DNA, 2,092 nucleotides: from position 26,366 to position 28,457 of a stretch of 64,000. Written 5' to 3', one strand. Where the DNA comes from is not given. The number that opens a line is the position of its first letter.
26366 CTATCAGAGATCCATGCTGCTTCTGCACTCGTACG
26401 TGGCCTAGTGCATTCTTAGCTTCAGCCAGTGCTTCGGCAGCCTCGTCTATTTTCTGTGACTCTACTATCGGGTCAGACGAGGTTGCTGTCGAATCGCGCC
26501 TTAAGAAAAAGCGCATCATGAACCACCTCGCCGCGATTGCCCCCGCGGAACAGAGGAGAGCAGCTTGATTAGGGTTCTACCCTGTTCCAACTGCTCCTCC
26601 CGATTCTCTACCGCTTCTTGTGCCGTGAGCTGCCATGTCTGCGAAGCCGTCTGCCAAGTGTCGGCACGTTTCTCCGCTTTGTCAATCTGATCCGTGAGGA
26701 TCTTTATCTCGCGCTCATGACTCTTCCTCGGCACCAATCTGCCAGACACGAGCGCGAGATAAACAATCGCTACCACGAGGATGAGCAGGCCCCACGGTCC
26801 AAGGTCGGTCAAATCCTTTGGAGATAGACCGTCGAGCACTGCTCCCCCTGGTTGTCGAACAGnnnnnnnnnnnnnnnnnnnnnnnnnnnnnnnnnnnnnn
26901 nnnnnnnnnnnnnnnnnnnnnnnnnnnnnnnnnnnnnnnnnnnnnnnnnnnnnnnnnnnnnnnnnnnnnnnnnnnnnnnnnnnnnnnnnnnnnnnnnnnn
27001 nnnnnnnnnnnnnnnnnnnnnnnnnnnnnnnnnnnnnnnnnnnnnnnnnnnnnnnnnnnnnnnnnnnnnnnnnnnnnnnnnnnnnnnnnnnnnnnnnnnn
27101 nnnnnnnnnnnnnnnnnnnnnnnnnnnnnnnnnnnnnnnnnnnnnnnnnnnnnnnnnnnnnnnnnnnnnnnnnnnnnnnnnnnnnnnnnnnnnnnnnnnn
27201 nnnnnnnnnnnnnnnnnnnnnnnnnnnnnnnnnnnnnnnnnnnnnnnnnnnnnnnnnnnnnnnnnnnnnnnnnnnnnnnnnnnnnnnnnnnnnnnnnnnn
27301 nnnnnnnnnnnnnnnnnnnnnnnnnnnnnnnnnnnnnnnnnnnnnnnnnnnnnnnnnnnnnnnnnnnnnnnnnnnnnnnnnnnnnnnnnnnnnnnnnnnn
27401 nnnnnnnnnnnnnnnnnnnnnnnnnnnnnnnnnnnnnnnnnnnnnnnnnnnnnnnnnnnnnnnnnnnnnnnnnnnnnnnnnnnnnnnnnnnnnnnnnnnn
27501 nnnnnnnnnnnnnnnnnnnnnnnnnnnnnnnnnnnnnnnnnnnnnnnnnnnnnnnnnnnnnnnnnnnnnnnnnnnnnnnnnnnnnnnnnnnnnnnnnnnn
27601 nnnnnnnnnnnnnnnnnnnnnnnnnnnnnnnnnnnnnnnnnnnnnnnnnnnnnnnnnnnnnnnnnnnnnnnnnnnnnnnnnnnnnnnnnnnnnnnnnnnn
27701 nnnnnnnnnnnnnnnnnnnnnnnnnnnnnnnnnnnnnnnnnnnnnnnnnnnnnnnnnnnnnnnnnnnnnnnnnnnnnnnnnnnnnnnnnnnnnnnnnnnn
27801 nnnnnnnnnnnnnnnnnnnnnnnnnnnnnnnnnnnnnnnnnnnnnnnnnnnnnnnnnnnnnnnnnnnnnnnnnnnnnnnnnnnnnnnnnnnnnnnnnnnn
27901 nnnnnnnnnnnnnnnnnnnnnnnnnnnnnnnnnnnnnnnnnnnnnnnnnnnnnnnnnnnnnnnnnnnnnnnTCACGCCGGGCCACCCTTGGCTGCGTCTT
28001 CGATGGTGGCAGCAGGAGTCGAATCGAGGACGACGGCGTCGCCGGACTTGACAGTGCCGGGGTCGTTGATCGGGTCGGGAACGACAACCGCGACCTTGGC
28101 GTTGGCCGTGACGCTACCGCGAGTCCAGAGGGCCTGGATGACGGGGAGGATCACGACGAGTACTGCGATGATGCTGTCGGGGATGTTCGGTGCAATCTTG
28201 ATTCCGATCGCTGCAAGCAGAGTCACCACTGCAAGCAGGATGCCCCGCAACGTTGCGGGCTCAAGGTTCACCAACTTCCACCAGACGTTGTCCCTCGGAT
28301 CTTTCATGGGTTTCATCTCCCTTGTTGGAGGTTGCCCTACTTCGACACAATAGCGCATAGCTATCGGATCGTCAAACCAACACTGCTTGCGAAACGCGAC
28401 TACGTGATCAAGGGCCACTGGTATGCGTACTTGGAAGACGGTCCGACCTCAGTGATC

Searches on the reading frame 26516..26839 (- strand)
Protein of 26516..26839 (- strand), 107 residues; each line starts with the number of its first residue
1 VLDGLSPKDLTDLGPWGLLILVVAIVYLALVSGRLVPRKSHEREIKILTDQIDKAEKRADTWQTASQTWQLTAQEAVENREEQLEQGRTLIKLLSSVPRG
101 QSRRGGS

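Call 61: search_protein_families(library=phrogs, proteins=[window:26516-26839:-], max_evalue=0.001)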
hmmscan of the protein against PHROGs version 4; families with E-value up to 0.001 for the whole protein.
window:26516-26839:- (107 aa): 2 families
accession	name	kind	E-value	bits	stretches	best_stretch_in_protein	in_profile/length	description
phrog_4511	-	unknown function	2.6e-08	35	1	5-79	4-78/99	-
phrog_4565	-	unknown function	7.4e-08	33.7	1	10-101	10-86/94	-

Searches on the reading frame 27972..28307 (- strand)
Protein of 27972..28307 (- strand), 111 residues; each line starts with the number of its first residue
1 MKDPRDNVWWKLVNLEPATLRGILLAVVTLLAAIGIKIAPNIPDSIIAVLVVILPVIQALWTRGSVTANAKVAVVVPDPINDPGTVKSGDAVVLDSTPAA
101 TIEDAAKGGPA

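Call 61: search_protein_families(library=phrogs, proteins=[window:27972-28307:-], max_evalue=0.001)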
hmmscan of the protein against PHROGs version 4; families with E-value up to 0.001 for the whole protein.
window:27972-28307:- (111 aa): 1 family
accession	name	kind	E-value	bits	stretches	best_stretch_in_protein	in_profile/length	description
phrog_981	-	tail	1.2e-05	26.1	1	16-68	46-99/102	minor tail protein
